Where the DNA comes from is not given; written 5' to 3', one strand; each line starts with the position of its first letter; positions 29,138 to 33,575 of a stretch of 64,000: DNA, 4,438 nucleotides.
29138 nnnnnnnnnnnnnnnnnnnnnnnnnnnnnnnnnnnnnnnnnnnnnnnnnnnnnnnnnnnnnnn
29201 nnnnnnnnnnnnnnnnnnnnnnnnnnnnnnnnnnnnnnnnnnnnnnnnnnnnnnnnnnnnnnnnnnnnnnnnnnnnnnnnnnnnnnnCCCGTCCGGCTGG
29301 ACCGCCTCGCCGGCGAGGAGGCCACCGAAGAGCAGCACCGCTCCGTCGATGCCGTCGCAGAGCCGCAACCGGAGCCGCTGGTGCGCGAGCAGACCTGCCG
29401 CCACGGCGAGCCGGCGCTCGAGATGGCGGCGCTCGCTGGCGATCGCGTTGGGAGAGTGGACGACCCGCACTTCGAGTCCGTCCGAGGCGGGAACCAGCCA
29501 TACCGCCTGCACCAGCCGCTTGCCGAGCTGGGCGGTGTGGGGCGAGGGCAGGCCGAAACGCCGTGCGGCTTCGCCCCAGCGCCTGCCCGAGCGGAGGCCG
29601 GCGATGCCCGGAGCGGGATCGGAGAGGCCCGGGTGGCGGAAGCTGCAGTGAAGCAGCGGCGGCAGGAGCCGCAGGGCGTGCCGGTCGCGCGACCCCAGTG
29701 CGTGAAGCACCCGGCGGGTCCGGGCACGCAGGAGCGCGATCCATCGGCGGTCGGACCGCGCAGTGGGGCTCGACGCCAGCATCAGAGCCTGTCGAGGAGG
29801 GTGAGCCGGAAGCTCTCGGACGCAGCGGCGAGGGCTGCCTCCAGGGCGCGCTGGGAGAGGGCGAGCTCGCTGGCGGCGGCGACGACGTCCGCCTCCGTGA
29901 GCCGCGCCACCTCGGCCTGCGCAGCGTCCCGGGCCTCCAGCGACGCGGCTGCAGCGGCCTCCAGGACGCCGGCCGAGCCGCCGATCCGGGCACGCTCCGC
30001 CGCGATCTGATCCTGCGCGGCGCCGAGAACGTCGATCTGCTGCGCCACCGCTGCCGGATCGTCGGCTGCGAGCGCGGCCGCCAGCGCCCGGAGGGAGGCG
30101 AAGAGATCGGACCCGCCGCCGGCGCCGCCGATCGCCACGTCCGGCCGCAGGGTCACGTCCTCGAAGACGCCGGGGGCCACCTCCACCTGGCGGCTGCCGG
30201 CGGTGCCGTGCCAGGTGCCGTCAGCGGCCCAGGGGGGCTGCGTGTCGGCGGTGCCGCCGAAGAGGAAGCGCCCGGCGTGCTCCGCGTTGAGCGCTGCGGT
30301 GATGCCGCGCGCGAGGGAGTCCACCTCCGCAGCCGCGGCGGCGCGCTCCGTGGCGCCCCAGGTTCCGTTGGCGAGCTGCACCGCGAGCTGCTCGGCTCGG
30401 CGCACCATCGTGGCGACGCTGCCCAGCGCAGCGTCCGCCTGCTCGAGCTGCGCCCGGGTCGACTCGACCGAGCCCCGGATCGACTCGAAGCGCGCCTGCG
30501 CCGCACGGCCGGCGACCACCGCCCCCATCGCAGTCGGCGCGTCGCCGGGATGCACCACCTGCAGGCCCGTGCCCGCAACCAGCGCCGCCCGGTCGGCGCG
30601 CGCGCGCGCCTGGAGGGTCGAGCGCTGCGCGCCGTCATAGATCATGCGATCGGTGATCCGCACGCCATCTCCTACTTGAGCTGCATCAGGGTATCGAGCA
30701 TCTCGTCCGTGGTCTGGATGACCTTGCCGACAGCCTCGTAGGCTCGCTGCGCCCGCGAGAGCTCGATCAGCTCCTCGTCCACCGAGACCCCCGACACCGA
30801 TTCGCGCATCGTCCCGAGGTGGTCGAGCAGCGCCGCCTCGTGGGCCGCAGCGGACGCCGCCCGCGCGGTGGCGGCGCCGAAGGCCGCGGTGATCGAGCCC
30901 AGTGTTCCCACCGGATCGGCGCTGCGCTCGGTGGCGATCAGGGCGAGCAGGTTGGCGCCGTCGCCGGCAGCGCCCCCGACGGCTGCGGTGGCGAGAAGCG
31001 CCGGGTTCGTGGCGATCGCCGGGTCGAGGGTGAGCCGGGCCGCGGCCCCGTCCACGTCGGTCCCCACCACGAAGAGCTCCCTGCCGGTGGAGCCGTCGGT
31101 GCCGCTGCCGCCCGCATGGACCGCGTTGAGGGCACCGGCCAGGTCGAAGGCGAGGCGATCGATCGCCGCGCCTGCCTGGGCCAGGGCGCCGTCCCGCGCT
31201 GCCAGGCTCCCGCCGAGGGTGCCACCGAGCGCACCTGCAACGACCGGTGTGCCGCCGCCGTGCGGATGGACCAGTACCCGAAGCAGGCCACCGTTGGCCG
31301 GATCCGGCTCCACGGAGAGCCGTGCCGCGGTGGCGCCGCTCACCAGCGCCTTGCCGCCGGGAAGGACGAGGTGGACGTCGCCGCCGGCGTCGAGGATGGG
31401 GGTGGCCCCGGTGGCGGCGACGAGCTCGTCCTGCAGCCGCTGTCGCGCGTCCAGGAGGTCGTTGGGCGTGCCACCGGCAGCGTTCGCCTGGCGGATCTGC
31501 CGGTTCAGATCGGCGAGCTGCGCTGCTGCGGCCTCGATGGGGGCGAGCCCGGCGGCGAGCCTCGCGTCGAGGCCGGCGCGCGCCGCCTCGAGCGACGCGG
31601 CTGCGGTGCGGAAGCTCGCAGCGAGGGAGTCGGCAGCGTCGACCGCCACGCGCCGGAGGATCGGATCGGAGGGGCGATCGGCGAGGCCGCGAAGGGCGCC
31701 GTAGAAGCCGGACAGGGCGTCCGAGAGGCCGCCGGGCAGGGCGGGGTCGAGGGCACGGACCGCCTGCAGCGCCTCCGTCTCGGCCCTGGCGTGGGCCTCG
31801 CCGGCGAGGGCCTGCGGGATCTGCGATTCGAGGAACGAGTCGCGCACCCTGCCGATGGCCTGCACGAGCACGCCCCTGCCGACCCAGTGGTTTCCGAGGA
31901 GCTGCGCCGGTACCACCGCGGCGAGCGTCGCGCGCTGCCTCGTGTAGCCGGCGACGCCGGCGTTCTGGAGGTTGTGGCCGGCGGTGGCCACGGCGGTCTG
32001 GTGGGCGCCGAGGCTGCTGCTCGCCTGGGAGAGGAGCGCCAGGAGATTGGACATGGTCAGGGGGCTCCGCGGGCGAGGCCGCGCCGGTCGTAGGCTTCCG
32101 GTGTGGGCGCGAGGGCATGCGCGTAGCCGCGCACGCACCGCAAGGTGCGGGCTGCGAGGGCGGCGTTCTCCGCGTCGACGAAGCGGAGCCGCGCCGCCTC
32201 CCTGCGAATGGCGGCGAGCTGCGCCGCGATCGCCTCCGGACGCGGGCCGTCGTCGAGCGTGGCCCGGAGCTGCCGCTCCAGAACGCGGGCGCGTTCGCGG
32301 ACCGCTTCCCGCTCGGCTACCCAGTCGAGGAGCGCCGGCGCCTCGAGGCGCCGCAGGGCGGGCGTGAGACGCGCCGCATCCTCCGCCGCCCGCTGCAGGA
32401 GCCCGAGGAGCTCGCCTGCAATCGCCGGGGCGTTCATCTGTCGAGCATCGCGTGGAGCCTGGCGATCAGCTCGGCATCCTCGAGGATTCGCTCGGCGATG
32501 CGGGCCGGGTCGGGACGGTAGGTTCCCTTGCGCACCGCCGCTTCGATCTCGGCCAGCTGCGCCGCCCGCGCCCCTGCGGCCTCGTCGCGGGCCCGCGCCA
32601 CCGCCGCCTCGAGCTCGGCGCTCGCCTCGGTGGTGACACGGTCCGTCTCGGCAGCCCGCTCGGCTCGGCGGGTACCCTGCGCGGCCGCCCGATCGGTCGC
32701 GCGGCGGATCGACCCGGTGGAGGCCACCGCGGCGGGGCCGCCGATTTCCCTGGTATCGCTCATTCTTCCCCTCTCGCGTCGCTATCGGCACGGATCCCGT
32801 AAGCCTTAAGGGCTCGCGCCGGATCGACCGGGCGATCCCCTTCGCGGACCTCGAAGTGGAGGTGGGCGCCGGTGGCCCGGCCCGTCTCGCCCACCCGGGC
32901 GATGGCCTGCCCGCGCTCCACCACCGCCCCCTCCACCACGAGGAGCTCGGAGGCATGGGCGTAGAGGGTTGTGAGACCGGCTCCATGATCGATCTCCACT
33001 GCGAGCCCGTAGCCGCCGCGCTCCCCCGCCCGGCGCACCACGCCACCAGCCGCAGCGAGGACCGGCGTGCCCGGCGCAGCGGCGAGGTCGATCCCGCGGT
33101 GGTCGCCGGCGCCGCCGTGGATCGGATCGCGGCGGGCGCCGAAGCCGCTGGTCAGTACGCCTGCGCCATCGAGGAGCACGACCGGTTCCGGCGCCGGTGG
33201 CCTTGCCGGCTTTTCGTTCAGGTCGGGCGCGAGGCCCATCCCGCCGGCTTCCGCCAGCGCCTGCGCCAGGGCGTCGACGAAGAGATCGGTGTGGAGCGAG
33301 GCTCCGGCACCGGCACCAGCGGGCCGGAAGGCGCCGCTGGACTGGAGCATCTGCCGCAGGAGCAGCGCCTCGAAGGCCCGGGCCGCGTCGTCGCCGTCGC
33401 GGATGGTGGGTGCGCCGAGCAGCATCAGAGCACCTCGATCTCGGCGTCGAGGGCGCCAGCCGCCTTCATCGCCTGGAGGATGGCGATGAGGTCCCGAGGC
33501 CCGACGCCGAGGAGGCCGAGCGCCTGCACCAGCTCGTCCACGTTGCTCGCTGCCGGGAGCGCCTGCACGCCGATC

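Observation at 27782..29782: CyaA-like (class I adenylate cyclase-like) 666-aa protein cotranslated with flgL inside the flagellar late-rod/hook-junction operon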

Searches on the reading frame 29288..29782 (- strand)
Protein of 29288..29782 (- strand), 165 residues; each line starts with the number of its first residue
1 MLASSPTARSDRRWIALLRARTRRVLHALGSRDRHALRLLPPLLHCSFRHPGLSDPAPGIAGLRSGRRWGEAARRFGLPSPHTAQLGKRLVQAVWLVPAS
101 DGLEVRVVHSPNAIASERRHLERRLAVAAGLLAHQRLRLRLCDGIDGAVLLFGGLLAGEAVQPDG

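Call 84: find_homologous_proteins(query=A4, max_evalue=10)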
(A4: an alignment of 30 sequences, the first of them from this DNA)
Query A4 (30 sequences): 8000 candidates shared short words with the query, none scored E <= 10.

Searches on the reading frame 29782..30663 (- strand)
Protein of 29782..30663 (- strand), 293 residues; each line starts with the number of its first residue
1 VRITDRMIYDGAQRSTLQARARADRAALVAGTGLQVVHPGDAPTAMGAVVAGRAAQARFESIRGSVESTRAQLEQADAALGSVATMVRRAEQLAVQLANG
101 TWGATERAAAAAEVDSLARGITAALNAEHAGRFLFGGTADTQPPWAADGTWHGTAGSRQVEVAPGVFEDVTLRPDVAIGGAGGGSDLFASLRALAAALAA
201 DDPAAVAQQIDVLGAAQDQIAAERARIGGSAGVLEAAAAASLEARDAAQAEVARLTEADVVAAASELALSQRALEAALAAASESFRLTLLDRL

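Call 98: search_protein_families(library=pfam, proteins=[window:29782-30663:-], max_evalue=0.01)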
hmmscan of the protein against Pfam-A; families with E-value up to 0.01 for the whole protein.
window:29782-30663:- (293 aa): 1 family
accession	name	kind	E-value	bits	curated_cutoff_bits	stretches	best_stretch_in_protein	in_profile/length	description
PF00669.25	Flagellin_N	-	6.3e-08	33.2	26.6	1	10-138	8-137/139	Bacterial flagellin N-terminal helical region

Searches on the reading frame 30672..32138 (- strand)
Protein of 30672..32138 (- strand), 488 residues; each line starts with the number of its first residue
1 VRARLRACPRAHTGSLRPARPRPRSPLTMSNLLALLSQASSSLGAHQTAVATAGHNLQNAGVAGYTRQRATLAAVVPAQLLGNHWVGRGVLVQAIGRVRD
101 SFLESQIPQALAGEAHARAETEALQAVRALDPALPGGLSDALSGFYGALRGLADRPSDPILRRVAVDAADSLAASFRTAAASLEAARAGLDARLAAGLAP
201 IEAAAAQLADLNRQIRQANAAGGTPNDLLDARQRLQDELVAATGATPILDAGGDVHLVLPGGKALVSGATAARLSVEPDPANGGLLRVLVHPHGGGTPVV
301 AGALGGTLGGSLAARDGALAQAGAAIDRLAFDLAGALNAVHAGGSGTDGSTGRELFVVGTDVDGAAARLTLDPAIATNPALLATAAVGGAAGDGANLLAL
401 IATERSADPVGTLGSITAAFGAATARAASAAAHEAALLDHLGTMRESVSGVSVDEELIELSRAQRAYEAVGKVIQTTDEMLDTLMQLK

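Call 98: search_protein_families(library=pfam, proteins=[window:30672-32138:-], max_evalue=0.01)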
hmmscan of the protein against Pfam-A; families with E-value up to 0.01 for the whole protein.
window:30672-32138:- (488 aa): 2 families
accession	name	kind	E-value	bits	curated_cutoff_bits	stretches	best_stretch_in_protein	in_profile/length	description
PF22638.1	FlgK_D1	-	1.4e-47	162.7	28.6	1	137-356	14-233/233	Flagellar hook-associated protein FlgK helical domain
PF06429.18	Flg_bbr_C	-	8.5e-14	51.2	23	1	448-487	7-46/46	Flagellar basal body rod FlgEFG protein C-terminal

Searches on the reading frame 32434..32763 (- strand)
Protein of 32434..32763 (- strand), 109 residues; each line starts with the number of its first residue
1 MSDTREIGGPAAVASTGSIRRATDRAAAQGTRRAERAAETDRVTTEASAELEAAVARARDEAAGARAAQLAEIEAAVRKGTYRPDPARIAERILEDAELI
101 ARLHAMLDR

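Call 98: search_protein_families(library=pfam, proteins=[window:32434-32763:-], max_evalue=0.01)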
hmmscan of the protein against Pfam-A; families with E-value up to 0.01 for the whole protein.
window:32434-32763:- (109 aa): 1 family
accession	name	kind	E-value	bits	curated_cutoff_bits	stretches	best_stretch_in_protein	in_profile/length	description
PF04316.19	FlgM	-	1.1e-06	29.2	25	1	47-95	8-55/55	Anti-sigma-28 factor, FlgM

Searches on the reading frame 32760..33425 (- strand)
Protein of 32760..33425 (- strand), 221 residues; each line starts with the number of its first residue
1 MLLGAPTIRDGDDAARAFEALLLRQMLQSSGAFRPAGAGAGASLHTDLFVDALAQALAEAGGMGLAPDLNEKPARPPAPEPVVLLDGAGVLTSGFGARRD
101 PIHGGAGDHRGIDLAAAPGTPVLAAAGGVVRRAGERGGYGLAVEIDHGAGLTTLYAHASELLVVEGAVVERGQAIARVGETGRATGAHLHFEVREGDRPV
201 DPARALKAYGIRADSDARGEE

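Call 98: search_protein_families(library=pfam, proteins=[window:32760-33425:-], max_evalue=0.01)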
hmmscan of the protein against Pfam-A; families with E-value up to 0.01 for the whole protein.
window:32760-33425:- (221 aa): 2 families
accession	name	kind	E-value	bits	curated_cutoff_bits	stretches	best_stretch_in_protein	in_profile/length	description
PF01551.29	Peptidase_M23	-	8.3e-34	116.1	28.7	1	108-202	2-96/96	Peptidase family M23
PF10135.14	Rod-binding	-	0.00067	20.6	25.1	1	35-67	13-46/51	Rod binding protein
